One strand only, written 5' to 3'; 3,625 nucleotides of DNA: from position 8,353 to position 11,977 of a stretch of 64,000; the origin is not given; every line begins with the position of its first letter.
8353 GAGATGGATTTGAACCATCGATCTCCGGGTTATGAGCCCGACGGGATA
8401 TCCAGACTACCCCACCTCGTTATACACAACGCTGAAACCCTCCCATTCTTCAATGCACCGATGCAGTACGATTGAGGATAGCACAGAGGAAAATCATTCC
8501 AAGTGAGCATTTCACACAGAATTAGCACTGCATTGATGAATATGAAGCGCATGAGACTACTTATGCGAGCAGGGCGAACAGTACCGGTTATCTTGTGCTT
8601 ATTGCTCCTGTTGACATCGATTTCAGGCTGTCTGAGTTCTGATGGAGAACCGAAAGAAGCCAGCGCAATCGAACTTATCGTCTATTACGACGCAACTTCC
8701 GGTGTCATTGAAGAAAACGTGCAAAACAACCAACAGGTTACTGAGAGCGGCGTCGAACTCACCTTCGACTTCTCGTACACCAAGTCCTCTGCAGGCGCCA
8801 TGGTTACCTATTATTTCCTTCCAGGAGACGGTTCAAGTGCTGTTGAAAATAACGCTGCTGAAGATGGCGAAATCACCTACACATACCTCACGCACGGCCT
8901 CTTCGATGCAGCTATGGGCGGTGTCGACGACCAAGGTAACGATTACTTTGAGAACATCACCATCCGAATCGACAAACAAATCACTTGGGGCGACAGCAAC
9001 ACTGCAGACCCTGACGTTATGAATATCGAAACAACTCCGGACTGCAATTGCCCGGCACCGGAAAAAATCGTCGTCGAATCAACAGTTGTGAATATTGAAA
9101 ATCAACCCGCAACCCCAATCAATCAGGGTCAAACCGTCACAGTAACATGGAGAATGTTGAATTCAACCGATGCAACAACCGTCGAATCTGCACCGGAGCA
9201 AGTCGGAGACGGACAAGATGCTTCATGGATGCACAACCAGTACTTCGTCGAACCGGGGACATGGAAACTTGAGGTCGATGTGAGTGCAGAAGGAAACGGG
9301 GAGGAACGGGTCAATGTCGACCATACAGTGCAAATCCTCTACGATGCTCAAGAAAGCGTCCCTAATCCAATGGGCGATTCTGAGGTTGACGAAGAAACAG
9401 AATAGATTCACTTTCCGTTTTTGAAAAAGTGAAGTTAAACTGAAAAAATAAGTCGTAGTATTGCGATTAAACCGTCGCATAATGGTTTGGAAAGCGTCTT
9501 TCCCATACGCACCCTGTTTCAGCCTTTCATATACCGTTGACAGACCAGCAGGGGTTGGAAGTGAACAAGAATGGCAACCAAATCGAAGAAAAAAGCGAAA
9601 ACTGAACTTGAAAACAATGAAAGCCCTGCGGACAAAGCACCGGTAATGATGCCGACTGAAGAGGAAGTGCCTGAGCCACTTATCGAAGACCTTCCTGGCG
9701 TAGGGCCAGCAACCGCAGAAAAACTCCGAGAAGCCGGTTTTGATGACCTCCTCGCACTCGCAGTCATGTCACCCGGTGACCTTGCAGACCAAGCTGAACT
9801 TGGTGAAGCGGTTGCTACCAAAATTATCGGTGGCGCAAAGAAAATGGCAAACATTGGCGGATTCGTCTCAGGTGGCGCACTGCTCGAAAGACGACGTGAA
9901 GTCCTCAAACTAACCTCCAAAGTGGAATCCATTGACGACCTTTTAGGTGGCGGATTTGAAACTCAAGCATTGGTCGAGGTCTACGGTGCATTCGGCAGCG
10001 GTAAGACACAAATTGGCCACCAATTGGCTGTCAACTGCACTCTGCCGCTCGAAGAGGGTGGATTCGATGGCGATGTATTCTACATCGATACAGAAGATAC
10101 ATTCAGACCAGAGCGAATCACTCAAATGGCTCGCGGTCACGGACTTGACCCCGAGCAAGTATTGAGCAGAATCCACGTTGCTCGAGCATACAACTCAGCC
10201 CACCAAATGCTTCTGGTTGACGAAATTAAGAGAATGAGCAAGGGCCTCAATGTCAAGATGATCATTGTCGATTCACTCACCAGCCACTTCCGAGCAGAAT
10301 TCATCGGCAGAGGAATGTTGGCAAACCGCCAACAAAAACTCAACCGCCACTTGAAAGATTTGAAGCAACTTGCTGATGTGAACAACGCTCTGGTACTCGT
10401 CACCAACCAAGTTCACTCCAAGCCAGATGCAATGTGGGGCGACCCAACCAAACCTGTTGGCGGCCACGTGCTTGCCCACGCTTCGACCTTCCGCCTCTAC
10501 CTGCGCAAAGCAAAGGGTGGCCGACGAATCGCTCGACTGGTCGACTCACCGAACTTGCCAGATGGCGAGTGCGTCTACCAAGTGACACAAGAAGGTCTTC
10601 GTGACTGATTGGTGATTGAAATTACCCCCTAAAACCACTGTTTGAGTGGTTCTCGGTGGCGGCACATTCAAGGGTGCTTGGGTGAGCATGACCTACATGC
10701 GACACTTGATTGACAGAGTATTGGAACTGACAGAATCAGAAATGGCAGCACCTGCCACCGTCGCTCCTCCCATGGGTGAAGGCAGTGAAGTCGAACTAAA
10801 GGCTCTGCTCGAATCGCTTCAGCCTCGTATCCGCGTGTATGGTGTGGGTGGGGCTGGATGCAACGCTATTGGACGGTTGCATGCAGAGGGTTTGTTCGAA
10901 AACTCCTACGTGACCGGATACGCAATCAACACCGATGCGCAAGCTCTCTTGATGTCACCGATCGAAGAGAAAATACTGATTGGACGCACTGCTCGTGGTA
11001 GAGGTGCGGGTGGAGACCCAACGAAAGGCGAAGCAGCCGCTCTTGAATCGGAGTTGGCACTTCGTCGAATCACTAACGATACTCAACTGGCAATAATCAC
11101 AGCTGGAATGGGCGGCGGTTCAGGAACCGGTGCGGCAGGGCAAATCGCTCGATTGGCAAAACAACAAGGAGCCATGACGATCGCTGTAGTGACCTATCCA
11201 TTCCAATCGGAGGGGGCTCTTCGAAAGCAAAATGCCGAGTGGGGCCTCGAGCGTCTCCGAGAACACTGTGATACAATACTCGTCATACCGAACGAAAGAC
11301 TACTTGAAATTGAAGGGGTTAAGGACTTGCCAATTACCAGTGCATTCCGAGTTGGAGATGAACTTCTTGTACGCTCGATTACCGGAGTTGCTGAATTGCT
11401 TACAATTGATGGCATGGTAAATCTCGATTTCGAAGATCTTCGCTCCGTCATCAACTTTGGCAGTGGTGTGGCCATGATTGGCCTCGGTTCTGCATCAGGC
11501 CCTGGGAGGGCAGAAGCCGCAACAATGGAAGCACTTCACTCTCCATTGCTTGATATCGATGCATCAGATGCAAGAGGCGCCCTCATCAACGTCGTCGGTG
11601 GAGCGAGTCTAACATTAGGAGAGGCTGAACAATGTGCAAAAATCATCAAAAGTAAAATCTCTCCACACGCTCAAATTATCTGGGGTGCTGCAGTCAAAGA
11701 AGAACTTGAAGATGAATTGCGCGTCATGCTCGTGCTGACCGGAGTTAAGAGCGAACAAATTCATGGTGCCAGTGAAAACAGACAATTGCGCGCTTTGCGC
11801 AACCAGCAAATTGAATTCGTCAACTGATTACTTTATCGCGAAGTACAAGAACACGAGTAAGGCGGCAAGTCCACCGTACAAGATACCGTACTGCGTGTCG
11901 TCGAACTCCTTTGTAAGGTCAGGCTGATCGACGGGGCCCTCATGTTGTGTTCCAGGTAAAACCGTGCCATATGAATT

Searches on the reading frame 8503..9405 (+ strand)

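Call 77: search_protein_families(library=pfam, proteins=[window:8503-9405:+], max_evalue=0.001)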
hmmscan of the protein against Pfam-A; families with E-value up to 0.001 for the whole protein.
window:8503-9405:+ (300 aa): 2 families
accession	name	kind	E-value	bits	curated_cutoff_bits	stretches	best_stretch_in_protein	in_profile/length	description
PF00801.26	PKD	-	0.00014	22.3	23.5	0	73-146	4-71/80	PKD domain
PF18911.6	PKD_4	-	0.00017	22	27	0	76-147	10-75/85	PKD domain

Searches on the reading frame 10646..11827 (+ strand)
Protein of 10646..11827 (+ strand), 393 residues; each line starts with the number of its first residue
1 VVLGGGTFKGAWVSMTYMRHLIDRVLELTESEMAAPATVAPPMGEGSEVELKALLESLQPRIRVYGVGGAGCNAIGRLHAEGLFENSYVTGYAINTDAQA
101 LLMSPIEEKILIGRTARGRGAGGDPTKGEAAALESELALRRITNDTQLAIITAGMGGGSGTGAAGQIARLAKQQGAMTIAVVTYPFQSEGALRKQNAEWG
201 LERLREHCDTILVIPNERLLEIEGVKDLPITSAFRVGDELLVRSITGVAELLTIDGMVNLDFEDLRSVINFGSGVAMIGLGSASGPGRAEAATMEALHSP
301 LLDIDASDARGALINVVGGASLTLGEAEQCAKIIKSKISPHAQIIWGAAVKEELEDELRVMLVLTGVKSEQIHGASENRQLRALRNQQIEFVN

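Call 9: search_protein_families(library=pfam, proteins=[window:10646-11827:+], max_evalue=0.001)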
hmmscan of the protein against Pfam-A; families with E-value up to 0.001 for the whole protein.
window:10646-11827:+ (393 aa): 2 families
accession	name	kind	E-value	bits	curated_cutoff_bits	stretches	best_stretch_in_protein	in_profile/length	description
PF00091.31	Tubulin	-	1.8e-40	139.7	33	1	62-222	2-188/190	Tubulin/FtsZ family, GTPase domain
PF12327.13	FtsZ_C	-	7.8e-33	113.1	27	1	274-368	1-95/95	FtsZ family, C-terminal domain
